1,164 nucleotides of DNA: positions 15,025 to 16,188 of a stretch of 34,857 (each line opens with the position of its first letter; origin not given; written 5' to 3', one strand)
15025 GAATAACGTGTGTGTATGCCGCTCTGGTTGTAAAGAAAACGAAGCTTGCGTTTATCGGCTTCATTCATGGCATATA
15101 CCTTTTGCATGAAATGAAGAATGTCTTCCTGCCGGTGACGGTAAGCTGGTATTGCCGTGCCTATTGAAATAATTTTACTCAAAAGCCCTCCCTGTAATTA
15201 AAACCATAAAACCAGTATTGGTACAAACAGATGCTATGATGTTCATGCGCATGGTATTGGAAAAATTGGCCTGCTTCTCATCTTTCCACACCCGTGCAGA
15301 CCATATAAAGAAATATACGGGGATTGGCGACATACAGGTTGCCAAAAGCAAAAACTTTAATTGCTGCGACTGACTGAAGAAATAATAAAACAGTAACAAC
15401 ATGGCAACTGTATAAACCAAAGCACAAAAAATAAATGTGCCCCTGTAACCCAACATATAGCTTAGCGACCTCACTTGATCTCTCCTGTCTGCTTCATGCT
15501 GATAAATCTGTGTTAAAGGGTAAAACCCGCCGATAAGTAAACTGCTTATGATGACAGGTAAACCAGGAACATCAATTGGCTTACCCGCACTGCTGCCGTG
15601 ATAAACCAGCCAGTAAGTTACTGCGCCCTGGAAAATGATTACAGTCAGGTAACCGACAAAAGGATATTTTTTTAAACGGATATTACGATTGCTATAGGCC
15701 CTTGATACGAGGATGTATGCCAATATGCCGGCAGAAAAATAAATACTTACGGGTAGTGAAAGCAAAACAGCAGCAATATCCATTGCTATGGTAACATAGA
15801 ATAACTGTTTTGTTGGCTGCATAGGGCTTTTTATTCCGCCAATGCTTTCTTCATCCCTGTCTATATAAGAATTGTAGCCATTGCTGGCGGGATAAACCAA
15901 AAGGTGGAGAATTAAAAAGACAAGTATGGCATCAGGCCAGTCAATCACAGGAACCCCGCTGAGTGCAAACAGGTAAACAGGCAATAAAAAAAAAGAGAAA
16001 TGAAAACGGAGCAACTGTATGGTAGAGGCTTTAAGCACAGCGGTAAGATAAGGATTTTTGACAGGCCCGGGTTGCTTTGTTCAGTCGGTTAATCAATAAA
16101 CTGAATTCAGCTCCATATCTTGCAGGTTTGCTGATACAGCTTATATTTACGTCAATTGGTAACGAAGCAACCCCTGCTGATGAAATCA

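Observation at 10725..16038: Compact operon of UbiA prenyltransferase, type III PKS, SAM methyltransferase and FAD oxidoreductase, followed 15 nt later by an outer-membrane protein gene: a candidate prenylated phenolic-lipid (meroterpenoid) pathway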

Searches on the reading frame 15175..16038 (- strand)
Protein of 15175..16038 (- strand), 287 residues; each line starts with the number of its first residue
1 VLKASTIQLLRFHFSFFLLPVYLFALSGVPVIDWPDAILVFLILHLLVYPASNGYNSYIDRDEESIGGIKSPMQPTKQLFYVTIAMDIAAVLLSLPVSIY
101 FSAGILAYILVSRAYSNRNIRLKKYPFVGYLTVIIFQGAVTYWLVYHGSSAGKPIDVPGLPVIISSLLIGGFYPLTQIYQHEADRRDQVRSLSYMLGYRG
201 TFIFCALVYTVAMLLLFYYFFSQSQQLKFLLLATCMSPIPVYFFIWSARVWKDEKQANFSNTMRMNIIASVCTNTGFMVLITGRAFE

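Call 3: search_protein_families(library=pfam, proteins=[window:15175-16038:-], max_evalue=0.01)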
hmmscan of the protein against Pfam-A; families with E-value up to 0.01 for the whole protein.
window:15175-16038:- (287 aa): 1 family
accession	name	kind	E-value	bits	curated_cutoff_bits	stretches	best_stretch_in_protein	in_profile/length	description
PF01040.23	UbiA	-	4.8e-19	69.1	34.2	1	19-267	3-249/250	UbiA prenyltransferase family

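Call 5: search_protein_families(library=ncbifam, proteins=[window:15175-16038:-], max_evalue=0.001)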
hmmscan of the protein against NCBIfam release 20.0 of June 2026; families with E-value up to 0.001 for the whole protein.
window:15175-16038:- (287 aa): 11 families
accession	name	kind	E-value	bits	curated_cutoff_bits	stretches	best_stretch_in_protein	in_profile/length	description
TIGR01476.1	chlor_syn_BchG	subfamily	1e-08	35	212.3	1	33-233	35-238/283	(bacterio)chlorophyll synthase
NF009523.0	PRK12884.1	equivalog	2.4e-07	30.3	269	1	7-269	8-265/279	prenyltransferase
NF009609.0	PRK13106.1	equivalog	2.6e-06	27.1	349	1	7-277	19-291/301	prenyltransferase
NF009525.0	PRK12887.1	equivalog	3.1e-06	26.7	226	1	81-256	103-283/310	homogentisate phytyltransferase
NF005742.0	PRK07566.1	equivalog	3.5e-06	26.3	313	1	46-235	76-269/315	chlorophyll synthase ChlG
NF009516.0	PRK12875.1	equivalog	9.2e-06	24.9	205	1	76-218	100-237/292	prenyltransferase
NF009608.0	PRK13105.1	equivalog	1.2e-05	24.6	217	1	85-219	98-231/291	prenyltransferase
NF004753.0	PRK06080.1-5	equivalog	2.3e-05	23.8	555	1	39-280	54-298/312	1,4-dihydroxy-2-naphthoate polyprenyltransferase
NF010119.0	PRK13595.1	equivalog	3.6e-05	23.4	248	1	45-218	60-231/292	prenyltransferase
NF009521.0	PRK12882.1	equivalog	0.00017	20.9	296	1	39-270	43-269/280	geranylgeranylglycerol-phosphate geranylgeranyltransferase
NF009526.0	PRK12888.1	equivalog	0.00046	19.7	364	1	89-229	116-245/301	4-hydroxybenzoate octaprenyltransferase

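Call 13: search_solved_structures(query=window:15175-16038:-, max_evalue=0.01, show_alignments=1)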
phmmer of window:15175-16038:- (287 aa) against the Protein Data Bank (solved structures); distinct sequences matched with E-value up to 0.01: 1.
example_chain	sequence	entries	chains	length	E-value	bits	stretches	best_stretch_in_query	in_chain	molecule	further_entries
4od4_A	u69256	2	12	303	0.0031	20.1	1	3-265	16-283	4-hydroxybenzoate octaprenyltransferase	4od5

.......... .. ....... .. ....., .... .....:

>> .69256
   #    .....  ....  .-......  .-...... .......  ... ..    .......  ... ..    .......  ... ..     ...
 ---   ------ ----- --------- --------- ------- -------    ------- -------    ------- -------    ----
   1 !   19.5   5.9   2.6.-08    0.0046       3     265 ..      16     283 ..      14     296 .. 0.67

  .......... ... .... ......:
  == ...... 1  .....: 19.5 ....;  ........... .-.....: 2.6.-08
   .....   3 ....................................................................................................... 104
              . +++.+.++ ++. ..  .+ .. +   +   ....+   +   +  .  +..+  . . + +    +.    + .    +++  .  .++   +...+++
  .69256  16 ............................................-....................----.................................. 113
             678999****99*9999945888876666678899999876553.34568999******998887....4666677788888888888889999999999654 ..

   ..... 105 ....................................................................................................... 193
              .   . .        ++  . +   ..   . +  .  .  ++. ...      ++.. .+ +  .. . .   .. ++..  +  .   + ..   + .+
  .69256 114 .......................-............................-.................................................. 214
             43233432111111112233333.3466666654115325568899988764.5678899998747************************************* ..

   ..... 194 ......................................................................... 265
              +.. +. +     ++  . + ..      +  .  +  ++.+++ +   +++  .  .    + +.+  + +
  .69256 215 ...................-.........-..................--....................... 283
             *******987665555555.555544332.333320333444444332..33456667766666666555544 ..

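Call 44: search_dna_similar(query=window:15175-16038:-, collection=plasmids, mode=protein, max_evalue=0.001, max_rows=25)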
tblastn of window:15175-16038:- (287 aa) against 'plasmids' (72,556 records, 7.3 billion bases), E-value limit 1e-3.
Records with a match: 1; places in all: 1; records where one place covers at least 80% of the query: 0.
Best place of each record, by identity: <60% 1.
By first word of the organism name: Roseobacter 1.
By predicted mobility (MOB-suite, as given by PLSDB): non-mobilizable 1.
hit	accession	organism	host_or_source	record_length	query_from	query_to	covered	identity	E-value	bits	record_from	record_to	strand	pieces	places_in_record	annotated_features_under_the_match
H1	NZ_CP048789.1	Roseobacter ponti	cell culture,seawater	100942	30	211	63%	27.6%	4e-4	49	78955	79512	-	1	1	chlG: chlorophyll synthase ChlG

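Call 65: search_protein_representatives(protein=window:15175-16038:-)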
Query: 287 residues. Proteins with E-value up to 0.001 (for the whole library): 721; up to 1e-10: 488; up to 1e-30: 219. The best 150 are listed.
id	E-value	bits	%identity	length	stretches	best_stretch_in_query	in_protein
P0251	2.9e-113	394.2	63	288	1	2-287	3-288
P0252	4.1e-79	282.2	52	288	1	1-281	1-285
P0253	7.2e-76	271.5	52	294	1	4-280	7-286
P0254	1.2e-75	270.7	51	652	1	4-284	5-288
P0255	3.3e-74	266.0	49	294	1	5-280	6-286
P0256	7.5e-73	261.6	49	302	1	4-281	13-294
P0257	1.0e-70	254.6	49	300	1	7-277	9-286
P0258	2.0e-68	247.1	45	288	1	3-282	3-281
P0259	3.6e-66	239.7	46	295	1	4-281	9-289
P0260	4.0e-66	239.5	44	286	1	7-281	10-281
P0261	5.0e-65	235.9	63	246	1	1-179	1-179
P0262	1.0e-64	234.9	46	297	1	4-281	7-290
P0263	9.1e-64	231.8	47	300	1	6-281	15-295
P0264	1.1e-63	231.6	50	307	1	8-281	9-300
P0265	8.6e-63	228.6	44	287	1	7-281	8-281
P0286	1.8e-58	214.4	39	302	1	5-280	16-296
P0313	5.1e-53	196.6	38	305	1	5-281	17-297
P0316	8.7e-53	195.8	42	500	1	1-282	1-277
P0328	3.9e-51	190.4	41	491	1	4-286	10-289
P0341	5.5e-50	186.6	41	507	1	4-284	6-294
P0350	2.4e-49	184.5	38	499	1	4-270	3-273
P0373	1.2e-45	172.4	36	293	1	5-279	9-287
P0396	1.6e-42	162.1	35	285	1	4-277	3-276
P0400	6.1e-42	160.2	38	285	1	6-277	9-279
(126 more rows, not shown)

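Call 66: list_cluster_members(proteins=[P0254, P0316, P0328, P0341, P0350, P0286, P0313, P0373, P0396, P0400])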
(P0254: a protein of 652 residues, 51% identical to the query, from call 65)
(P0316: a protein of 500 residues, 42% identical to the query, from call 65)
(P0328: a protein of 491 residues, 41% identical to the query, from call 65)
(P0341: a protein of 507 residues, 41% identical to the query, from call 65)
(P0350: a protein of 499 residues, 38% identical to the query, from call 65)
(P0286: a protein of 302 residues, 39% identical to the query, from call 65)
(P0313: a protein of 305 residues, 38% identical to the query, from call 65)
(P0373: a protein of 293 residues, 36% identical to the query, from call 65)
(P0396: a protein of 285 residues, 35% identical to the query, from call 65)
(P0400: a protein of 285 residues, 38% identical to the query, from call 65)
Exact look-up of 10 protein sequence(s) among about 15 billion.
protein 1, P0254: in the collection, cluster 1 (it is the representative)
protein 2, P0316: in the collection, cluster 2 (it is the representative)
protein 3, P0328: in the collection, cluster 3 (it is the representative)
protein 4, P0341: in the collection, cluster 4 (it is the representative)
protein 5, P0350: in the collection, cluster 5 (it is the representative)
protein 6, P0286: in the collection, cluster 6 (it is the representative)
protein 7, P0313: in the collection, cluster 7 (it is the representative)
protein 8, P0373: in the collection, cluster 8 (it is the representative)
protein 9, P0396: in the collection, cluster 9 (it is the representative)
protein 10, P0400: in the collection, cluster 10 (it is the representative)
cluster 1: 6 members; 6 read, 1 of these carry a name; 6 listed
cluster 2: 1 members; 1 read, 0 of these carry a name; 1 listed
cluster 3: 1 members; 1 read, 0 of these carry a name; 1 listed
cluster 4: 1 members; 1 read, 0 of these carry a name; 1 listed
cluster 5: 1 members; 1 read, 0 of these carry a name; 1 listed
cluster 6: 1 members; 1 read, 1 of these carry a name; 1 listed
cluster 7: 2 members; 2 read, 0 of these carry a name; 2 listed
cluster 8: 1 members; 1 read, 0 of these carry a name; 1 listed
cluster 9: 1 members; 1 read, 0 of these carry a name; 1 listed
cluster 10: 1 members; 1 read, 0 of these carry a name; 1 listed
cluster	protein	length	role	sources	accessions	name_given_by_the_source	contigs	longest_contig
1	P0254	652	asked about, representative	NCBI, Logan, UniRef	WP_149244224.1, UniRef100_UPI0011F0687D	UbiA family prenyltransferase [Dyadobacter sp. 32] | UbiA family prenyltransferase n=1 Tax=Dyadobacter sp. 32 TaxID=538966 RepID=UPI0011F0687D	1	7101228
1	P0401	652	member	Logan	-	-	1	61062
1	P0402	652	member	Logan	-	-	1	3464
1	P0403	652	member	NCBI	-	-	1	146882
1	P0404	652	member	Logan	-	-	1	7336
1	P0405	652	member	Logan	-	-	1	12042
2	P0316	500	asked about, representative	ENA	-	-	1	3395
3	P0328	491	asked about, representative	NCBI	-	-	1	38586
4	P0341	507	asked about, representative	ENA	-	-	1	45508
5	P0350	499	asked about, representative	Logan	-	-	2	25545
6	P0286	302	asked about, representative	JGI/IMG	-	1,4-dihydroxy-2-naphthoate polyprenyltransferase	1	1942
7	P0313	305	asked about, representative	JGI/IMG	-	-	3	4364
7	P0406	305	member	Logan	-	-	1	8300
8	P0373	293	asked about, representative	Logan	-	-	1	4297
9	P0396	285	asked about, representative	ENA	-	-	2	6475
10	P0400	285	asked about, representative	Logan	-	-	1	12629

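Call 68: search_protein_families(library=pfam, proteins=[P0254, P0316, P0328, P0341, P0350], max_evalue=0.0001)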
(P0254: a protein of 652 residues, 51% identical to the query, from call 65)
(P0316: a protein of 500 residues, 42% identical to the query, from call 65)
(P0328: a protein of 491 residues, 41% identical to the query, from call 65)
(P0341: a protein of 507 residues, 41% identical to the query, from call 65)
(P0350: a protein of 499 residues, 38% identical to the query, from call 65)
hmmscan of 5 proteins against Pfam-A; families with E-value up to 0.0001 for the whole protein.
P0254 (652 aa): 6 families
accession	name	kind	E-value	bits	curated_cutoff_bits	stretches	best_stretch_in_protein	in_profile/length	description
PF00195.25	Chal_sti_synt_N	-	9.3e-34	117.3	27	1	294-504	15-225/225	Chalcone and stilbene synthases, N-terminal domain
PF02797.21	Chal_sti_synt_C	-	1.1e-22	81.1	27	1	522-648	10-146/151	Chalcone and stilbene synthases, C-terminal domain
PF01040.23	UbiA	-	1.6e-19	70.7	34.2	1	19-271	2-249/250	UbiA prenyltransferase family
PF08392.18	FAE1_CUT1_RppA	-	4.5e-11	43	27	1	401-505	104-208/290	FAE1/Type III polyketide synthase-like protein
PF08541.16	ACP_syn_III_C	-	5.2e-09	36.6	26.6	1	559-647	2-86/90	3-Oxoacyl-[acyl-carrier-protein (ACP)] synthase III C terminal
PF08545.16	ACP_syn_III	-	1.1e-07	32.1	24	1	441-503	6-64/80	3-Oxoacyl-[acyl-carrier-protein (ACP)] synthase III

P0316 (500 aa): 1 family
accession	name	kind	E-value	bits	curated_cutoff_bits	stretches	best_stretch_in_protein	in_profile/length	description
PF01040.23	UbiA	-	9.8e-17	61.5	34.2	1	18-253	2-239/250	UbiA prenyltransferase family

P0328 (491 aa): 1 family
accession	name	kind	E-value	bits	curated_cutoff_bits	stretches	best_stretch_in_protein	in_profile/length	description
PF01040.23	UbiA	-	1.2e-17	64.5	34.2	1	27-273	6-249/250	UbiA prenyltransferase family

P0341 (507 aa): 1 family
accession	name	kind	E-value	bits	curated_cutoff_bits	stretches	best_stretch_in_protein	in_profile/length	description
PF01040.23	UbiA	-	3.1e-18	66.4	34.2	1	23-276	5-245/250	UbiA prenyltransferase family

P0350 (499 aa): 1 family
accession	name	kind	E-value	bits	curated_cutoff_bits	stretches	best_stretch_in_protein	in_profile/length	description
PF01040.23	UbiA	-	5.8e-18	65.5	34.2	1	21-270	3-249/250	UbiA prenyltransferase family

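Call 71: find_encoding_contigs(protein=P0254, flank=6000, max_places=4)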
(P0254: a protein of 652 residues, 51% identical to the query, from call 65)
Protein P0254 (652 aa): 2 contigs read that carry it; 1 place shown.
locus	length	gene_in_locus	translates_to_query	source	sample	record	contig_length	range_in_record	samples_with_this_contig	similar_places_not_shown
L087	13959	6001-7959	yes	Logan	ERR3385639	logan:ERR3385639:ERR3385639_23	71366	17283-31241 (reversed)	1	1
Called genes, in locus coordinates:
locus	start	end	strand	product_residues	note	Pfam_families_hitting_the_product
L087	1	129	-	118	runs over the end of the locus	PF11171:DUF2958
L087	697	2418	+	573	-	PF07995:GSDH, PF18962:Por_Secre_tail (weak)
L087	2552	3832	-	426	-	PF00070:Pyr_redox (faint), PF01266:DAO (faint), PF07992:Pyr_redox_2, PF22366:NDH2_C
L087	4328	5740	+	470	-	PF00512:HisKA, PF02518:HATPase_c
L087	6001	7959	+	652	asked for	PF01040:UbiA, PF00195:Chal_sti_synt_N, PF08392:FAE1_CUT1_RppA, PF08545:ACP_syn_III, PF02797:Chal_sti_synt_C, PF08541:ACP_syn_III_C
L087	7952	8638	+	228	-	PF08241:Methyltransf_11 (weak), PF13649:Methyltransf_25 (weak)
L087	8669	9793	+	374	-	PF00070:Pyr_redox (faint), PF00890:FAD_binding_2 (weak), PF01266:DAO (weak), PF01494:FAD_binding_3 (weak), PF03486:HI0933_like (faint), PF07992:Pyr_redox_2 (faint), PF13450:NAD_binding_8 (weak), PF13738:Pyr_redox_3 (faint)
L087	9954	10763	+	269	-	PF01381:HTH_3, PF12844:HTH_19 (weak)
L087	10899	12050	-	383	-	PF13506:Glyco_transf_21, PF13641:Glyco_tranf_2_3, PF00535:Glycos_transf_2, PF10111:Glyco_tranf_2_2, PF13632:Glyco_trans_2_3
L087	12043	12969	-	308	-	PF03706:LPG_synthase_TM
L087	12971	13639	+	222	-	PF02075:RuvC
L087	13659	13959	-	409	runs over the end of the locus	PF05684:DUF819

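Call 72: find_encoding_contigs(protein=P0341, flank=6000, max_places=2)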
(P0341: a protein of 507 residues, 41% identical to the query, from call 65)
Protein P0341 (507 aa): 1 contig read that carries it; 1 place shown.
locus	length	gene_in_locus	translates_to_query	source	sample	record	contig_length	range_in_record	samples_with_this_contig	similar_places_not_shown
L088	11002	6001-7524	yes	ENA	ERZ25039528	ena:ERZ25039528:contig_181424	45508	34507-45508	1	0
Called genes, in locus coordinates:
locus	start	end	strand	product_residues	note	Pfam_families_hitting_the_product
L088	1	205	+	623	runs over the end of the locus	-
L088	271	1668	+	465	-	PF07642:BBP2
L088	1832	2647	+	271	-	-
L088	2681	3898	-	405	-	-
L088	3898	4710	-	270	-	-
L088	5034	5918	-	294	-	PF27100:DcsG_N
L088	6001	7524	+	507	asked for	PF01040:UbiA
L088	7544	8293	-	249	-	-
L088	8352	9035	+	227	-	PF13292:DXP_synthase_N (faint), PF00456:Transketolase_N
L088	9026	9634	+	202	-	-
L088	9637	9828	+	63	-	PF02779:Transket_pyr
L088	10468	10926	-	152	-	PF01182:Glucosamine_iso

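Call 73: find_encoding_contigs(protein=P0328, flank=6000, max_places=2)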
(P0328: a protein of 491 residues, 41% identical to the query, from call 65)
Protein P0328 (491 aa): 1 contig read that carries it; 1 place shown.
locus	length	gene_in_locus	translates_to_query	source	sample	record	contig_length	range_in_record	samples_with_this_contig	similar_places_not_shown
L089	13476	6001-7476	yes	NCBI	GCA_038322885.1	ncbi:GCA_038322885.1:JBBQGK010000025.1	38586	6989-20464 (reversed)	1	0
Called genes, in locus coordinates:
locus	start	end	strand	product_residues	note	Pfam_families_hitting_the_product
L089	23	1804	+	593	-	-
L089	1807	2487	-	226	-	PF13443:HTH_26 (faint)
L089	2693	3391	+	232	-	PF00487:FA_desaturase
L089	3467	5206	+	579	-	PF02771:Acyl-CoA_dh_N, PF02770:Acyl-CoA_dh_M, PF00441:Acyl-CoA_dh_1, PF08028:Acyl-CoA_dh_2, PF21343:ACAD9-ACADV_C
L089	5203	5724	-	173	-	PF04028:DUF374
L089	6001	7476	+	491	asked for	PF01040:UbiA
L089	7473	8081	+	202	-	PF04264:YceI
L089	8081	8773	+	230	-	-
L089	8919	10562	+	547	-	-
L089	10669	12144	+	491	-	PF00171:Aldedh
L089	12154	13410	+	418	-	PF12471:GTP_CH_N, PF00925:GTP_cyclohydro2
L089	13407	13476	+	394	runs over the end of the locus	PF07958:DUF1688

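Call 74: find_encoding_contigs(protein=P0400, flank=5000, max_places=2)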
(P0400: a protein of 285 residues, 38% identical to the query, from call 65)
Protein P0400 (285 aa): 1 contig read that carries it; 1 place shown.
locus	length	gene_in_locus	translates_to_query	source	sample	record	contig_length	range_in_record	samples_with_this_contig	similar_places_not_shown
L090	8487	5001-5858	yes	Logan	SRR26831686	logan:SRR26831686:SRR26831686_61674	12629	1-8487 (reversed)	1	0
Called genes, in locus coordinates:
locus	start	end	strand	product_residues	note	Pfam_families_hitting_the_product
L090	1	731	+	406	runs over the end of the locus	PF00364:Biotin_lipoyl, PF25917:BSH_RND (faint), PF25997:BSH_YhbJ (weak), PF02817:E3_binding, PF00198:2-oxoacid_dh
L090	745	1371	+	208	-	PF21948:LplA-B_cat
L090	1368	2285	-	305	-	PF00561:Abhydrolase_1 (weak), PF12146:Hydrolase_4, PF12697:Abhydrolase_6, PF00756:Esterase (weak), PF00326:Peptidase_S9 (faint), PF16561:AMPK1_CBM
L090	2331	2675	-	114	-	PF11969:DcpS_C, PF01230:HIT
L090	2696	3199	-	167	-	-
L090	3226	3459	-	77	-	-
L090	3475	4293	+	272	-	PF01209:Ubie_methyltran, PF13489:Methyltransf_23, PF13649:Methyltransf_25, PF13847:Methyltransf_31, PF08241:Methyltransf_11, PF08242:Methyltransf_12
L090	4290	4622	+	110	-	-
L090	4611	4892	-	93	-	-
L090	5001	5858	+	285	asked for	PF01040:UbiA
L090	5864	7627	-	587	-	PF00664:ABC_membrane, PF00005:ABC_tran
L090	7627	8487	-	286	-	?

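Call 75: find_encoding_contigs(protein=P0396, flank=5000, max_places=2)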
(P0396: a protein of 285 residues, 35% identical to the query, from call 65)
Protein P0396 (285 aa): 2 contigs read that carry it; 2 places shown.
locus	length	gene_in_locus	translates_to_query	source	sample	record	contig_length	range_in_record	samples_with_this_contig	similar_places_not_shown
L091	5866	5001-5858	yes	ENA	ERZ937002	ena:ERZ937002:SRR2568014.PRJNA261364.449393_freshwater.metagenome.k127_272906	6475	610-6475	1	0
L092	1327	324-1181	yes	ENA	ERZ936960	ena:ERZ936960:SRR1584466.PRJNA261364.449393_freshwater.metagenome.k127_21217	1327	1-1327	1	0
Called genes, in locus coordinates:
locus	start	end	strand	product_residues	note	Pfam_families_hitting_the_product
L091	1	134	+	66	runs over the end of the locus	-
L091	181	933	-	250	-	PF01036:Bac_rhodopsin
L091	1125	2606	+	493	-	PF03055:RPE65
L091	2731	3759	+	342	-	PF02797:Chal_sti_synt_C, PF08541:ACP_syn_III_C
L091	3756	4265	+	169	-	-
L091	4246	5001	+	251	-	PF13489:Methyltransf_23, PF05175:MTS, PF06325:PrmA (faint), PF08241:Methyltransf_11, PF08242:Methyltransf_12, PF13649:Methyltransf_25, PF13847:Methyltransf_31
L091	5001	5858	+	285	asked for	PF01040:UbiA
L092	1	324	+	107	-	?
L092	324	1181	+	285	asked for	PF01040:UbiA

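Call 76: find_encoding_contigs(protein=P0406, flank=5000, max_places=2)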
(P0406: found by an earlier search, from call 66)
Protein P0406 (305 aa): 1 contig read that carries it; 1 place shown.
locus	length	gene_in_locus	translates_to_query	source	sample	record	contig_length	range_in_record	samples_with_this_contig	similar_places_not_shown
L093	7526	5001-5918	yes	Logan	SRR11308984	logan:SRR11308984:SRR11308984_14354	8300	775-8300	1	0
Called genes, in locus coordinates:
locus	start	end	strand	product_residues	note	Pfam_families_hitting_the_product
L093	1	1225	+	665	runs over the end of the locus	?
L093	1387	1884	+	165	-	-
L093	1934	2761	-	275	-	PF00793:DAHP_synth_1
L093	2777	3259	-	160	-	PF19666:DUF6169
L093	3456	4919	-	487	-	PF03315:SDH_beta, PF03313:SDH_alpha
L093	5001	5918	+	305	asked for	PF01040:UbiA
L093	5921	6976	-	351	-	PF00691:OmpA, PF05359:DUF748 (weak)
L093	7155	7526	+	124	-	?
